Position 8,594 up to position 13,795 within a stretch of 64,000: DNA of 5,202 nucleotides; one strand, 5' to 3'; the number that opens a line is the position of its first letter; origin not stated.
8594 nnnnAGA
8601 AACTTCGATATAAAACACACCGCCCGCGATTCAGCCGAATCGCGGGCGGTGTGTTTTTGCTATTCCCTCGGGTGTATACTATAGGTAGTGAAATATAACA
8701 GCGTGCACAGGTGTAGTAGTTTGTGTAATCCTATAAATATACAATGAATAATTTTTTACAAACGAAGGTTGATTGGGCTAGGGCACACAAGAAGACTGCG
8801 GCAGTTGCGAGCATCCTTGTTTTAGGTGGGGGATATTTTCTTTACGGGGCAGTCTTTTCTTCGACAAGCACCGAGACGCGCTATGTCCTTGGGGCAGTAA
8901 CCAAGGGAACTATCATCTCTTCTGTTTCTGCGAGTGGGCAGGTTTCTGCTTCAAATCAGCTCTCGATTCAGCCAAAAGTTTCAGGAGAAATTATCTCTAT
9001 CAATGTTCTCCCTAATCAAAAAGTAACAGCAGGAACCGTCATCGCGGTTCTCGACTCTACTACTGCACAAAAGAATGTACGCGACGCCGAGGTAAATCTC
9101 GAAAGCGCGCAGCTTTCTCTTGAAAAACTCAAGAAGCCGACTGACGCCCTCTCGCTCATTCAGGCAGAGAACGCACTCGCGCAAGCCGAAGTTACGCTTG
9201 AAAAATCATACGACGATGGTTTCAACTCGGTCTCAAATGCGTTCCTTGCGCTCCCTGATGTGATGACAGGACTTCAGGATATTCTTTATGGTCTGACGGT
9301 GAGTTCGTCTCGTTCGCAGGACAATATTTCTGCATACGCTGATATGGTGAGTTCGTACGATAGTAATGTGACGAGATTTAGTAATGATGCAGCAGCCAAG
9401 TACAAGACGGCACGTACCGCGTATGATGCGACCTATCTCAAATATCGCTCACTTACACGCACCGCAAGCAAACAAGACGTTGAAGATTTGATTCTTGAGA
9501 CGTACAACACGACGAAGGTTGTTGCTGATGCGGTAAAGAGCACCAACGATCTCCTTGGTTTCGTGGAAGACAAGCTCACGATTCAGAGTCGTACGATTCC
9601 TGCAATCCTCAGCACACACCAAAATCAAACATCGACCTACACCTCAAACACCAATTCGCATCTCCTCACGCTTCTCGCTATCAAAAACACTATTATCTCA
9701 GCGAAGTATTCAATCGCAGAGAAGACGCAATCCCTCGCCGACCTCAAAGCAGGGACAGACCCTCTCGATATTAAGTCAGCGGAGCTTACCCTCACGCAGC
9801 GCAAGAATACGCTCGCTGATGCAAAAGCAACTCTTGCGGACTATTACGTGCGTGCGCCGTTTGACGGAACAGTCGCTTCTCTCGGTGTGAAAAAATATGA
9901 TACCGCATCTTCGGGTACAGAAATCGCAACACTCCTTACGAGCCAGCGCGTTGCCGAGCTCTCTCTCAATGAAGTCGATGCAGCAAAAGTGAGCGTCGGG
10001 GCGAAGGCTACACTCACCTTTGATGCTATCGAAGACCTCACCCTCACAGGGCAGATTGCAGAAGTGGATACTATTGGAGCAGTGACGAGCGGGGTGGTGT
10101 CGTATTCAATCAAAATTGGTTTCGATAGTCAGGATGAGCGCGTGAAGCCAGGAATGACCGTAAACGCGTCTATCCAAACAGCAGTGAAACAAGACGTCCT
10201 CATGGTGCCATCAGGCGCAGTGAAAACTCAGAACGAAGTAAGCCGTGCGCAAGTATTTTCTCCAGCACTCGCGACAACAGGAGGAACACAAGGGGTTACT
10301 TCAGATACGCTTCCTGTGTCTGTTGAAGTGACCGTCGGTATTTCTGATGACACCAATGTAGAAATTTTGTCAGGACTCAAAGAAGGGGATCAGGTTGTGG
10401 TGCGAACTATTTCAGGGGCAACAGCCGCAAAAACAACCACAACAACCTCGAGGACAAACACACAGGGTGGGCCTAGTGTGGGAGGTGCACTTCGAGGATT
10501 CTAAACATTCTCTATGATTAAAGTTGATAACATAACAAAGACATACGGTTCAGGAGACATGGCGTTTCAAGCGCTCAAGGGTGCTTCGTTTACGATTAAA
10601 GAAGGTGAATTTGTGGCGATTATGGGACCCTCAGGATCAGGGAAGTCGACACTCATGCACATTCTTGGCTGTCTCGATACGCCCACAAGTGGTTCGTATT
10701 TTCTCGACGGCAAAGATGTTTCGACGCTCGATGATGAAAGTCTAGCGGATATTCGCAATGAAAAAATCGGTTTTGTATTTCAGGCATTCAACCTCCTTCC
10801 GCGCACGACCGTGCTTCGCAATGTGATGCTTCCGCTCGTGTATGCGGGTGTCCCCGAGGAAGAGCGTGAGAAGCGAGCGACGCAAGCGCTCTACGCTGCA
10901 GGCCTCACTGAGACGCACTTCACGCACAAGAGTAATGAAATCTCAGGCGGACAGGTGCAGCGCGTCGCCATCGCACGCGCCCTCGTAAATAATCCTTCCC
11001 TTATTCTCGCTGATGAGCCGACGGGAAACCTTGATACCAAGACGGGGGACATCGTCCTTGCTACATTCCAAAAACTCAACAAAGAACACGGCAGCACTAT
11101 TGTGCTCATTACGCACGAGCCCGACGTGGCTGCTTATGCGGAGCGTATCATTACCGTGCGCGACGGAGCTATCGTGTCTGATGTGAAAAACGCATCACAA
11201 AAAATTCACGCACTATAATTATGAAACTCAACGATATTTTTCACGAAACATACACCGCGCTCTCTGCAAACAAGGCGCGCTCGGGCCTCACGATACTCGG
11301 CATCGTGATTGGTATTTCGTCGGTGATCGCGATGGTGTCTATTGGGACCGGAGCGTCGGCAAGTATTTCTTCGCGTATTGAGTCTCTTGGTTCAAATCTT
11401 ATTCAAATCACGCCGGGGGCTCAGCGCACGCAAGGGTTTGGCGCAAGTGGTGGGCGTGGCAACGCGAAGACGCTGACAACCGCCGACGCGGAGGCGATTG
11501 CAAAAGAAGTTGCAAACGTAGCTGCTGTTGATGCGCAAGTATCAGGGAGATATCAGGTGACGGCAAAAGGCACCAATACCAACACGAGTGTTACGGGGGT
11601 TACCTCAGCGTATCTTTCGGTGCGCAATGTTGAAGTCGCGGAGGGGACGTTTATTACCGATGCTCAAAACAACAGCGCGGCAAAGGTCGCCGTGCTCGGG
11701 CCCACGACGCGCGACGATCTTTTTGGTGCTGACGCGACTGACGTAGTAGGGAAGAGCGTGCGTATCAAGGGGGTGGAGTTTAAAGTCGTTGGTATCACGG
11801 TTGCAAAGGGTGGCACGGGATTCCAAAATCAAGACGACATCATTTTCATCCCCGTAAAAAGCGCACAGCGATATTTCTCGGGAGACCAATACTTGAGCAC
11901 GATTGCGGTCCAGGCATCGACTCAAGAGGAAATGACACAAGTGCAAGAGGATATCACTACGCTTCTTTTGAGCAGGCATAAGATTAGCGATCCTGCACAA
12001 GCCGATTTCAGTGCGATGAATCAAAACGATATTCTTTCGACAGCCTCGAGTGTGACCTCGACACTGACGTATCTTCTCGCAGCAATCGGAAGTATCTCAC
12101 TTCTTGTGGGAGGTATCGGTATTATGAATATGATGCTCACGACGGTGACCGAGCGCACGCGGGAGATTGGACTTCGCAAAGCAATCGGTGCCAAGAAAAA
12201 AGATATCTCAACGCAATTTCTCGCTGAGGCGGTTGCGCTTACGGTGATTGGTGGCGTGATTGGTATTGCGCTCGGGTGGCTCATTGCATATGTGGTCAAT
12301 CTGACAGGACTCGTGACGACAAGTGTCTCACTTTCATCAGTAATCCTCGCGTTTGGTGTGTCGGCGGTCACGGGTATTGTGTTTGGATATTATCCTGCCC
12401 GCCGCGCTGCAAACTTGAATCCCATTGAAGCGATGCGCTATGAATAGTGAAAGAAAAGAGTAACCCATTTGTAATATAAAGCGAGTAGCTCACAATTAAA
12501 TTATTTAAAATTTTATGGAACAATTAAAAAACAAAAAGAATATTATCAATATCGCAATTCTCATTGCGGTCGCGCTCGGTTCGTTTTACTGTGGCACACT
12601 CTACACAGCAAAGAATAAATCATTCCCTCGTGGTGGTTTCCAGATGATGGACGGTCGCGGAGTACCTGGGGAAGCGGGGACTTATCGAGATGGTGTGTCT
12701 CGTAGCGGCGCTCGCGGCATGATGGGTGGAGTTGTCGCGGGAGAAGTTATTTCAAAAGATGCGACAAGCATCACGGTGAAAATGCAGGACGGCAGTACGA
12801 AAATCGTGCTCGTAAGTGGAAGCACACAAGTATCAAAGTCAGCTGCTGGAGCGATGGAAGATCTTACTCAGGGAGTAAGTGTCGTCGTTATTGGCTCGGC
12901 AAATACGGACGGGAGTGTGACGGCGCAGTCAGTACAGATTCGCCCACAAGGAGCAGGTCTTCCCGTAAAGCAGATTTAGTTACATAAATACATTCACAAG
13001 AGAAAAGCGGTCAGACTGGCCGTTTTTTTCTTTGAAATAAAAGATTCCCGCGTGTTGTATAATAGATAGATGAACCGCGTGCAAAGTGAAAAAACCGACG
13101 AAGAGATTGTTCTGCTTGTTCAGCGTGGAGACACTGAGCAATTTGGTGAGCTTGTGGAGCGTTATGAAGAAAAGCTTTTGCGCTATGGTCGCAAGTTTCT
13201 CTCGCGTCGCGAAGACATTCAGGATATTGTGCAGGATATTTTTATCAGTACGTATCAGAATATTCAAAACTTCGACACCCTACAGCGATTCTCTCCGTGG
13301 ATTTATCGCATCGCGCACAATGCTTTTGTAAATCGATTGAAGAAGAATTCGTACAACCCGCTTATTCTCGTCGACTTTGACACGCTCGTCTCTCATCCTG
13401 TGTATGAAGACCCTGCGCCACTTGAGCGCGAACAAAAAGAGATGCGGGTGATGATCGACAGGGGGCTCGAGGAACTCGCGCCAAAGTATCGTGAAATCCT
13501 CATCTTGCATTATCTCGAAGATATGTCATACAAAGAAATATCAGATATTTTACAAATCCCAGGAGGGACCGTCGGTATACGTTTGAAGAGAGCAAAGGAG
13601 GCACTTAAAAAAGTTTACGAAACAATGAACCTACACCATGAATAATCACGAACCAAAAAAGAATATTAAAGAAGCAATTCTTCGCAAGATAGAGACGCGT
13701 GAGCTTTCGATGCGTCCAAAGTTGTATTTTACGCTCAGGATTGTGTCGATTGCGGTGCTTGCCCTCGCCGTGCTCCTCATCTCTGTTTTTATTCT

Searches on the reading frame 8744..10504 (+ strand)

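Call 8: search_protein_families(library=pfam, proteins=[window:8744-10504:+], max_evalue=0.001)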
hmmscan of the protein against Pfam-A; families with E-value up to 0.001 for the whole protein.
window:8744-10504:+ (586 aa): 4 families
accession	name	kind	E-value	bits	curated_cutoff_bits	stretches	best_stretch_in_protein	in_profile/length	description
PF13437.12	HlyD_3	-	8e-12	46.3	22.2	1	369-470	2-106/106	HlyD family secretion protein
PF16576.10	HlyD_D23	-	3.1e-11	43.4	30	1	355-473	97-214/214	Barrel-sandwich domain of CusB or HlyD membrane-fusion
PF13533.13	Biotin_lipoyl_2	-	2.5e-06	27.6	29.8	1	74-104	2-32/32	Biotin-lipoyl like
PF00364.28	Biotin_lipoyl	-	0.00062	20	22.1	0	369-397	45-73/73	Biotin-requiring enzyme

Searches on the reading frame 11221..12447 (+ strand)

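Call 8: search_protein_families(library=pfam, proteins=[window:11221-12447:+], max_evalue=0.001)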
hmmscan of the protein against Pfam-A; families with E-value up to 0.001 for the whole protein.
window:11221-12447:+ (408 aa): 2 families
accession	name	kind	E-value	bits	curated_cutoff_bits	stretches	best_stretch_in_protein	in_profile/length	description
PF12704.14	MacB_PCD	-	9.8e-49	166.9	27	1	21-247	1-206/207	MacB-like periplasmic core domain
PF02687.27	FtsX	-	4.9e-22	78.7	25.5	1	289-401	3-120/120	FtsX-like permease C-terminal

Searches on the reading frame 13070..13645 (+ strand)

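Call 93: search_protein_families(library=pfam, proteins=[window:13070-13645:+], max_evalue=0.001)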
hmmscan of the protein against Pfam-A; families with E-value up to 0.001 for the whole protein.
window:13070-13645:+ (191 aa): 5 families
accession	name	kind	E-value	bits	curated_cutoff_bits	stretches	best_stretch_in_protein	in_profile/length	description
PF08281.18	Sigma70_r4_2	-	4.1e-17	62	25.7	1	127-179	2-54/54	Sigma-70, region 4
PF04542.20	Sigma70_r2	-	1.6e-16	60.3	24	1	28-94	1-69/71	Sigma-70 region 2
PF04545.22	Sigma70_r4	-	1.5e-10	40.8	24.1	1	133-181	2-50/50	Sigma-70, region 4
PF04297.20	UPF0122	-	4.1e-05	24.2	22.7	0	134-188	16-70/101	Putative helix-turn-helix protein, YlxM / p13 like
PF07638.17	Sigma70_ECF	-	0.00023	21.5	21.1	0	117-180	114-180/185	ECF sigma factor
